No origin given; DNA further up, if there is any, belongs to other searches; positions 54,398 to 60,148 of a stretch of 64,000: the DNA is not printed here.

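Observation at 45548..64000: Unannotated giant ORF (>18.4 kb, >6,150 codons) runs off the window and is invisible in the ORF track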

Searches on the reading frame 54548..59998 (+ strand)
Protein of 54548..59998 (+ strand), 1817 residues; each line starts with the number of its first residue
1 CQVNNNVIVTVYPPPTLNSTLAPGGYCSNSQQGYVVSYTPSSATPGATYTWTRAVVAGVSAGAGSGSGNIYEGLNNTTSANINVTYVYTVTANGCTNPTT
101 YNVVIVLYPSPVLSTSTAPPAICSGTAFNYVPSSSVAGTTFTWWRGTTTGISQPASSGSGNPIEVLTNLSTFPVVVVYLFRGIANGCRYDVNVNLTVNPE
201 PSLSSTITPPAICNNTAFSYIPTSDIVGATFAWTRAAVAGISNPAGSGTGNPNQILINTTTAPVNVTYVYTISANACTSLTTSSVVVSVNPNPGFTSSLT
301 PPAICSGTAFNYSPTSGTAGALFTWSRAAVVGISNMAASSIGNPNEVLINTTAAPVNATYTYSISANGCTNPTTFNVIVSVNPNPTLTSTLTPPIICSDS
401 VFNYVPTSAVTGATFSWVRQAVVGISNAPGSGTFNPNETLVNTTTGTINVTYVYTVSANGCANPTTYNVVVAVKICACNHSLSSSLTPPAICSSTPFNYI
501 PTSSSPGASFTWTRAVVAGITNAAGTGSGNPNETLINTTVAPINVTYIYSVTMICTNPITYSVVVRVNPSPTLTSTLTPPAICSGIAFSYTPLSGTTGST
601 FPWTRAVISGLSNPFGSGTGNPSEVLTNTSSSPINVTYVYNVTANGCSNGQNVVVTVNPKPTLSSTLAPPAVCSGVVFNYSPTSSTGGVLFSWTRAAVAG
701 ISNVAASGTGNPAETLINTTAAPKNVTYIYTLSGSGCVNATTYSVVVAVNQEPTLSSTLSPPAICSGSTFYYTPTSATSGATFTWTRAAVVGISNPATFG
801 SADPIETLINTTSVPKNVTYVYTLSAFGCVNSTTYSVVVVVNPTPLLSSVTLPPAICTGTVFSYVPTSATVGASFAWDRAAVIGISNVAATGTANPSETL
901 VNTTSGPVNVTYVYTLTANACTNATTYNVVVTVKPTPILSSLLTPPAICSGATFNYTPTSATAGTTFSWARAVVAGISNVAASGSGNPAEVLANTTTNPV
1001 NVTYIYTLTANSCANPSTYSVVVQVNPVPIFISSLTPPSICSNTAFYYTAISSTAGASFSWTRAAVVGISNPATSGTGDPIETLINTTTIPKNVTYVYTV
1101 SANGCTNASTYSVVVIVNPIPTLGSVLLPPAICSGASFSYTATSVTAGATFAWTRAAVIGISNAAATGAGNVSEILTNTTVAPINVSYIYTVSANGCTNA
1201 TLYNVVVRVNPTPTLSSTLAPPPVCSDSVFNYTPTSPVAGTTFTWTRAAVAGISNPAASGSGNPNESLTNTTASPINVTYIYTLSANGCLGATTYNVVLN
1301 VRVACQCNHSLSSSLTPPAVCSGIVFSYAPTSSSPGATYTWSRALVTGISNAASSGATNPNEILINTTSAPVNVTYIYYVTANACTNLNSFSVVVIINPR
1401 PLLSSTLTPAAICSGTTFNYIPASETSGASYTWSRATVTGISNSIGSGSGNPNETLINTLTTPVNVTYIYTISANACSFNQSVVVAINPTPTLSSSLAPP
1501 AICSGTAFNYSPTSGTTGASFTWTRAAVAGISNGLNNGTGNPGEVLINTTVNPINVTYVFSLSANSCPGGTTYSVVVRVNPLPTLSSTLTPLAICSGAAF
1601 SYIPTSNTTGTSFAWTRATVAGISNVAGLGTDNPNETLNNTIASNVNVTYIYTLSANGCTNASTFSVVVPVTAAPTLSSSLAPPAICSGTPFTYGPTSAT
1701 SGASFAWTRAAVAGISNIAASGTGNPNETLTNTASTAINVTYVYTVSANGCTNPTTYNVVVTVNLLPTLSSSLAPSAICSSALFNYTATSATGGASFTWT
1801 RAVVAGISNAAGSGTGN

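Call 89: search_protein_families(library=pfam, proteins=[window:54548-59998:+], max_evalue=0.01)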
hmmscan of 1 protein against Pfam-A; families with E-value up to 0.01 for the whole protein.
window:54548-59998:+ (1817 aa): 2 families
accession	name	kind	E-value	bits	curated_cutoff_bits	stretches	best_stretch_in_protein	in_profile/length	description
PF19406.5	PKD_5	-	3.3e-104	341.5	25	18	1501-1583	2-88/88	PKD-like domain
PF19081.6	Ig_7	-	2.8e-10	40.8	27.3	2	1129-1211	9-84/84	Ig-like domain CHU_C associated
